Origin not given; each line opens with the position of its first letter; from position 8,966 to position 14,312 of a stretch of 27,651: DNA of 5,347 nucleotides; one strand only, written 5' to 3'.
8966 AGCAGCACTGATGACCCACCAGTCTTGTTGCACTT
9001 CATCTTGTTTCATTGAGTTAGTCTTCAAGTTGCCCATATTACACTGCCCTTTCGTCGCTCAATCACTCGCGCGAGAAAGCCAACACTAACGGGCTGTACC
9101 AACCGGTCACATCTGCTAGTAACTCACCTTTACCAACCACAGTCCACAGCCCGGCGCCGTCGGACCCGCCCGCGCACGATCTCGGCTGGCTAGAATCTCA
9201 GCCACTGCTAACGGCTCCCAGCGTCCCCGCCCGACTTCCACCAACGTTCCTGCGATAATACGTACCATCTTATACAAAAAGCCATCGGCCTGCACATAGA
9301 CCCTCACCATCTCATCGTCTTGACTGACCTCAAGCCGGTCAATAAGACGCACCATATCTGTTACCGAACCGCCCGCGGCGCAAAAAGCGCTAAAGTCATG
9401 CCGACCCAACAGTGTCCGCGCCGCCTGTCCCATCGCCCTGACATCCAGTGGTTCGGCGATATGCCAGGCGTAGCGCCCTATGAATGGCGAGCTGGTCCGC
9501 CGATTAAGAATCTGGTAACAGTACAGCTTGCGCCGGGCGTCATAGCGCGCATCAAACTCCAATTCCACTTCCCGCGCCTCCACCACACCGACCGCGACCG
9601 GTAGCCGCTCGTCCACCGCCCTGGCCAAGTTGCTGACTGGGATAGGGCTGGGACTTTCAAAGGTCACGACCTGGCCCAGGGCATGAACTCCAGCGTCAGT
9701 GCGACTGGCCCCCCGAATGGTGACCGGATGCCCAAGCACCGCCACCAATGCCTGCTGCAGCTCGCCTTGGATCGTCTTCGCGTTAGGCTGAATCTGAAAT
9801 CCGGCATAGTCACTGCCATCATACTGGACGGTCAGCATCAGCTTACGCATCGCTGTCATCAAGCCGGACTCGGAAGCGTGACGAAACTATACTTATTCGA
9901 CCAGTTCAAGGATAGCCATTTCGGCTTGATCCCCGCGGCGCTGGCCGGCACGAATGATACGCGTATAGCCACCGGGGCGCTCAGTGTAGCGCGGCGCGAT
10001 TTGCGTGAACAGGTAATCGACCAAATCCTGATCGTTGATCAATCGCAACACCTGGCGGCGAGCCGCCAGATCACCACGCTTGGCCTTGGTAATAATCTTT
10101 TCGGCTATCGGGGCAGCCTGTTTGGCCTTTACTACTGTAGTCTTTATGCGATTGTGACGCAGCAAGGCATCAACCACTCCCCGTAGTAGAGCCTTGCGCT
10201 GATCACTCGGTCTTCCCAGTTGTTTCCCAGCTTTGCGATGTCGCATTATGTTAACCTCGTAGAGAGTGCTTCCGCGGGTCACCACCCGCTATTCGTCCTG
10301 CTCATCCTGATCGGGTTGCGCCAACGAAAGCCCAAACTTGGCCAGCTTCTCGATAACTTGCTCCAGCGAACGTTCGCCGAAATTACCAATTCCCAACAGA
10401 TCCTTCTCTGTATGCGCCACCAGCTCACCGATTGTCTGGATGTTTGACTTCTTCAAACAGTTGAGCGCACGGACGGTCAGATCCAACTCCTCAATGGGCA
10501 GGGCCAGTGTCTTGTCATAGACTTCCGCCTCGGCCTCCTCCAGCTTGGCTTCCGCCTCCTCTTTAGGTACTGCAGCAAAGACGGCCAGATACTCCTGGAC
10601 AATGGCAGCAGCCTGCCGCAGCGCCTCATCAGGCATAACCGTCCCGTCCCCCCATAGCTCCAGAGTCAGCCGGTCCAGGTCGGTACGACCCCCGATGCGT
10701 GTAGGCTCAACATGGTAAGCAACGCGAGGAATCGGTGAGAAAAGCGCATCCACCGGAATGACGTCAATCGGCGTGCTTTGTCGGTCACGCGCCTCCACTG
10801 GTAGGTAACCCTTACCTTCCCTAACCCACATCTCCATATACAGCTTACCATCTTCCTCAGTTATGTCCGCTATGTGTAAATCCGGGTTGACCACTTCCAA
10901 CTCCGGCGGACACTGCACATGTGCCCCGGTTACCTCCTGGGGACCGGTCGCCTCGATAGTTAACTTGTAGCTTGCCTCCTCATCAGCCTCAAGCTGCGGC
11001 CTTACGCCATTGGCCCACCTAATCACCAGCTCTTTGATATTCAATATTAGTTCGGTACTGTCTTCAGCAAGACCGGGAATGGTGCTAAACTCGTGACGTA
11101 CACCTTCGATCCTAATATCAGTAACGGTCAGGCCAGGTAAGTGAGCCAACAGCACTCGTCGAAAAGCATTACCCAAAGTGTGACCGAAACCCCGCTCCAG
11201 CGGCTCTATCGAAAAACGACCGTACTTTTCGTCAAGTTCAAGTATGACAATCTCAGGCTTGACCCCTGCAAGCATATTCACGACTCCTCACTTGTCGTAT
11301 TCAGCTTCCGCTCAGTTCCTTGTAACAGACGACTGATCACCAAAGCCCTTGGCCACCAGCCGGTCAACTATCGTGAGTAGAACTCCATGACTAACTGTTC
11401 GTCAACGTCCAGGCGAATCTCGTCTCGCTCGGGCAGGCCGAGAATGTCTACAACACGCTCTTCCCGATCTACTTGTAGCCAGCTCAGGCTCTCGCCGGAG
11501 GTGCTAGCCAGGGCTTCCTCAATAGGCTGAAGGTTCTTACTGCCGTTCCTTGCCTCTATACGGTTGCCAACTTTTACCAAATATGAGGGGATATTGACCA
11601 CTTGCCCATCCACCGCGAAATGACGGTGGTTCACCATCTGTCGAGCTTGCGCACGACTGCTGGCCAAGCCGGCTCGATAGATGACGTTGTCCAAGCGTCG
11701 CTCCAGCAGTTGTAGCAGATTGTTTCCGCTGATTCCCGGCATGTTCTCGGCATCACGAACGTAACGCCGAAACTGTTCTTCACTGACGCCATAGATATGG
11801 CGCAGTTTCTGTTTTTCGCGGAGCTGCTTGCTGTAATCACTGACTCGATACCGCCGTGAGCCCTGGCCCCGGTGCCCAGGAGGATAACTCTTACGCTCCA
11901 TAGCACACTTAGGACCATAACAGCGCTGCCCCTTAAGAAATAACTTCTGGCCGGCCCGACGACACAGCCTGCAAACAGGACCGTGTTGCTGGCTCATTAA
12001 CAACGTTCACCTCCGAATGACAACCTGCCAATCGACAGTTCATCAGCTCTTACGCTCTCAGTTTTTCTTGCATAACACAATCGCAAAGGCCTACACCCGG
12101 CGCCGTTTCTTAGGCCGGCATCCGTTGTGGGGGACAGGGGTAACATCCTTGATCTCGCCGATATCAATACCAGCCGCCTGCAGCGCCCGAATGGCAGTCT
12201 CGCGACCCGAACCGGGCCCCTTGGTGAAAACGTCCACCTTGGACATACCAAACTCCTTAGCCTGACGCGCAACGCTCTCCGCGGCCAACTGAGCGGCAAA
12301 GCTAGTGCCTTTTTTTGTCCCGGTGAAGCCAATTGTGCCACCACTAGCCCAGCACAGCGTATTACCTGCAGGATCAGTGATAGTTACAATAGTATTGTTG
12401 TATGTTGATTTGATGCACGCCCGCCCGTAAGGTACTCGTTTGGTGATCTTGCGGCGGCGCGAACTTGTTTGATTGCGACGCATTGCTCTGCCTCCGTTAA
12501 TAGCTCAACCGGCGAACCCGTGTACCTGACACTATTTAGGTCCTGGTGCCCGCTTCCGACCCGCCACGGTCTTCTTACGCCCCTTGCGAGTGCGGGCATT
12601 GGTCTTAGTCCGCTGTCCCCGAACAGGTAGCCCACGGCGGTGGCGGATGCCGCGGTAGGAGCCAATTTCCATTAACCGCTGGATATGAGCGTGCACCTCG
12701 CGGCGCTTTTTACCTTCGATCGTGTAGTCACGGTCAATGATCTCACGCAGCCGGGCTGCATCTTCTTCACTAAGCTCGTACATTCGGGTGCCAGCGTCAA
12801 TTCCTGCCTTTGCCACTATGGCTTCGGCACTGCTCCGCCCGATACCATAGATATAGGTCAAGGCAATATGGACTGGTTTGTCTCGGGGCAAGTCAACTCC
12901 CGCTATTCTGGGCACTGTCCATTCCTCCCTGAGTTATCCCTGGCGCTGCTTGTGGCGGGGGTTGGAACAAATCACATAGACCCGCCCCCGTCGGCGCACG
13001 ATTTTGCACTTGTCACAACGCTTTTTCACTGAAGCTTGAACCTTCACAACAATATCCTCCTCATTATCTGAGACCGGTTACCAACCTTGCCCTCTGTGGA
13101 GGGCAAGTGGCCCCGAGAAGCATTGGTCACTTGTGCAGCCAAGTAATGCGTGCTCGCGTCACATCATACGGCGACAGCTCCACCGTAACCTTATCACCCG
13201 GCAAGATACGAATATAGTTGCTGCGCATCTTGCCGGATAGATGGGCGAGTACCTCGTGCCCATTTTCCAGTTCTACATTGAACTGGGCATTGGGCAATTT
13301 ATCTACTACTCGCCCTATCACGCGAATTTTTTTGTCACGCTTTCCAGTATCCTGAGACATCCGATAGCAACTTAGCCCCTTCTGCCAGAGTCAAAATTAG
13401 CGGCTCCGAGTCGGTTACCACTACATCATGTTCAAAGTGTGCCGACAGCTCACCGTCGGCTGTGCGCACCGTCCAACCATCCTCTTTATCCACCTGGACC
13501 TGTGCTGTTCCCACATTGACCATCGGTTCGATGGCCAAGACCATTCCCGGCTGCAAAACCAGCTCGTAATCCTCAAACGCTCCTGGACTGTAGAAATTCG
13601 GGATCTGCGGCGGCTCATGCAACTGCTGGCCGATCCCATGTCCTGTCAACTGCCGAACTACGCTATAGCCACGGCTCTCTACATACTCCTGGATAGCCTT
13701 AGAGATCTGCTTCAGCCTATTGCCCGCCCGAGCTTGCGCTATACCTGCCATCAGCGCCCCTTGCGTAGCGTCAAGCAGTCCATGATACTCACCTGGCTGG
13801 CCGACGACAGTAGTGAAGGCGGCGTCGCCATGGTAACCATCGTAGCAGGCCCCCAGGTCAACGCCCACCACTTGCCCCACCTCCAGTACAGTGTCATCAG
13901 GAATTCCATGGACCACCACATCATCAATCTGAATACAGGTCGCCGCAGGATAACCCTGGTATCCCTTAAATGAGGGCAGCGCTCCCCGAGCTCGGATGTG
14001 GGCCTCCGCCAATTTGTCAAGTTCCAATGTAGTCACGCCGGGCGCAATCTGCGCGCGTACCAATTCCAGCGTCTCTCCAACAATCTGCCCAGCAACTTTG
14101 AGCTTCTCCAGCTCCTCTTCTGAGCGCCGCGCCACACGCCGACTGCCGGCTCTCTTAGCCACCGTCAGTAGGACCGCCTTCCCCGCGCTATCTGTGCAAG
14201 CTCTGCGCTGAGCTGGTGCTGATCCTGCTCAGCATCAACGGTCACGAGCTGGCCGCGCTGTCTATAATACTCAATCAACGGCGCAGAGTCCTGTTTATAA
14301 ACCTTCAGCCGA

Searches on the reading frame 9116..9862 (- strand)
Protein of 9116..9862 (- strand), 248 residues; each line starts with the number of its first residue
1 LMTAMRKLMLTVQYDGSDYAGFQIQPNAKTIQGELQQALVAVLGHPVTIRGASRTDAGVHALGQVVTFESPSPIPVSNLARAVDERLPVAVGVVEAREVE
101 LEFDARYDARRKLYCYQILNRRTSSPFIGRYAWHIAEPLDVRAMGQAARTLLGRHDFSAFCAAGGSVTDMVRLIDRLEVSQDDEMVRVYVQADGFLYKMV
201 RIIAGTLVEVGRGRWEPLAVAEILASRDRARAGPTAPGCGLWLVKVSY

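Call 69: search_protein_families(library=pfam, proteins=[window:9116-9862:-])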
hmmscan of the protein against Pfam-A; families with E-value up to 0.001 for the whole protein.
window:9116-9862:- (248 aa): 1 family
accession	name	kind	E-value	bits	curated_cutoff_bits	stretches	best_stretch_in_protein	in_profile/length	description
PF01416.25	PseudoU_synth_1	-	1.9e-44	151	23.3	2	147-248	1-107/108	tRNA pseudouridine synthase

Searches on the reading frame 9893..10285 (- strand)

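Call 69: search_protein_families(library=pfam, proteins=[window:9893-10285:-])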
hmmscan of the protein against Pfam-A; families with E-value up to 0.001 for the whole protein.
window:9893-10285:- (130 aa): 1 family
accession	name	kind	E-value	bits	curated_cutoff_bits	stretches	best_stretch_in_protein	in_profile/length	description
PF01196.24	Ribosomal_L17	-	1.7e-37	128.6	27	1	33-129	1-97/97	Ribosomal protein L17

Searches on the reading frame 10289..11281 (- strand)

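Call 69: search_protein_families(library=pfam, proteins=[window:10289-11281:-])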
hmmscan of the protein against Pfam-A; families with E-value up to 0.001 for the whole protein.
window:10289-11281:- (330 aa): 3 families
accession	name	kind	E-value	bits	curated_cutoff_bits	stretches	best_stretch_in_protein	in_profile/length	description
PF01000.31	RNA_pol_A_bac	-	1.2e-29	103.4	33.9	1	56-182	1-119/119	RNA polymerase Rpb3/RpoA insert domain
PF03118.21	RNA_pol_A_CTD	-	1.5e-23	82.8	23.8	1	255-314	7-66/67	Bacterial RNA polymerase, alpha chain C terminal domain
PF01193.29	RNA_pol_L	-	3.7e-20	71.8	24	1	26-231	1-73/74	RNA polymerase Rpb3/Rpb11 dimerisation domain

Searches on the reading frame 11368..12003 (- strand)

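Call 37: search_protein_families(library=pfam, proteins=[window:11368-12003:-])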
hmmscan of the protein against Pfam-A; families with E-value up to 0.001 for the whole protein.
window:11368-12003:- (211 aa): 2 families
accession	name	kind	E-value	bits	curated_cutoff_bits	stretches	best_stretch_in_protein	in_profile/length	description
PF00163.24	Ribosomal_S4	-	1.1e-29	103.3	23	1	7-101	3-95/95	Ribosomal protein S4/S9 N-terminal domain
PF01479.30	S4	-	5.7e-20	71.2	22.8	1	102-149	1-48/48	S4 domain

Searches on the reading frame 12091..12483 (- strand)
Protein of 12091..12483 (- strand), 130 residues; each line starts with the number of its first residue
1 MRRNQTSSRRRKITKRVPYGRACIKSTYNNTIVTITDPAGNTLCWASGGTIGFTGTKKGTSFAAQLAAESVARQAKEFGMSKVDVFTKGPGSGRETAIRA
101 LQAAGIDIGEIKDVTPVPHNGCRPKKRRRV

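Call 37: search_protein_families(library=pfam, proteins=[window:12091-12483:-])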
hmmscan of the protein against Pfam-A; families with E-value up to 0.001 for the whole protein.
window:12091-12483:- (130 aa): 1 family
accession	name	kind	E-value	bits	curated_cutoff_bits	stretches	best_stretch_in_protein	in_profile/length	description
PF00411.24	Ribosomal_S11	-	7.6e-43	145.9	25.1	1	20-129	1-110/110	Ribosomal protein S11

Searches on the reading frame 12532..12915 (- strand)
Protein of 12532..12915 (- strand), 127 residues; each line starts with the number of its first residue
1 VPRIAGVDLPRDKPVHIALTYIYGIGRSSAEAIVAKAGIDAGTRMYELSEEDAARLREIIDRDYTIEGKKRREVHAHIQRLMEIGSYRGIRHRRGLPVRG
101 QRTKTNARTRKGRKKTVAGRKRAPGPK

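Call 37: search_protein_families(library=pfam, proteins=[window:12532-12915:-])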
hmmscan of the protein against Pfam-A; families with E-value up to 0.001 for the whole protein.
window:12532-12915:- (127 aa): 1 family
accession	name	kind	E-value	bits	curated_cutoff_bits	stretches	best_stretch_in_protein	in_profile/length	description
PF00416.27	Ribosomal_S13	-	6.9e-32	111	31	1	3-109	1-128/128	Ribosomal protein S13/S18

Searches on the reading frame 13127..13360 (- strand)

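Call 37: search_protein_families(library=pfam, proteins=[window:13127-13360:-])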
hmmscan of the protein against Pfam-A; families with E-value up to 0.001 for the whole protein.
window:13127-13360:- (77 aa): 1 family
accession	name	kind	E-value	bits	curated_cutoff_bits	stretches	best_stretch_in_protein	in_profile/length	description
PF01176.25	eIF-1a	-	5.2e-27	93.7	30.2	1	13-74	2-63/64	Translation initiation factor 1A / IF-1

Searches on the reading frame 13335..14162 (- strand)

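Call 37: search_protein_families(library=pfam, proteins=[window:13335-14162:-])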
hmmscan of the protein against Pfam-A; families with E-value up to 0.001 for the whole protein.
window:13335-14162:- (275 aa): 1 family
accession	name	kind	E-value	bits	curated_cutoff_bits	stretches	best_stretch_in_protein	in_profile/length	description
PF00557.29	Peptidase_M24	-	1.1e-49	169.5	23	1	19-251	1-208/208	Metallopeptidase family M24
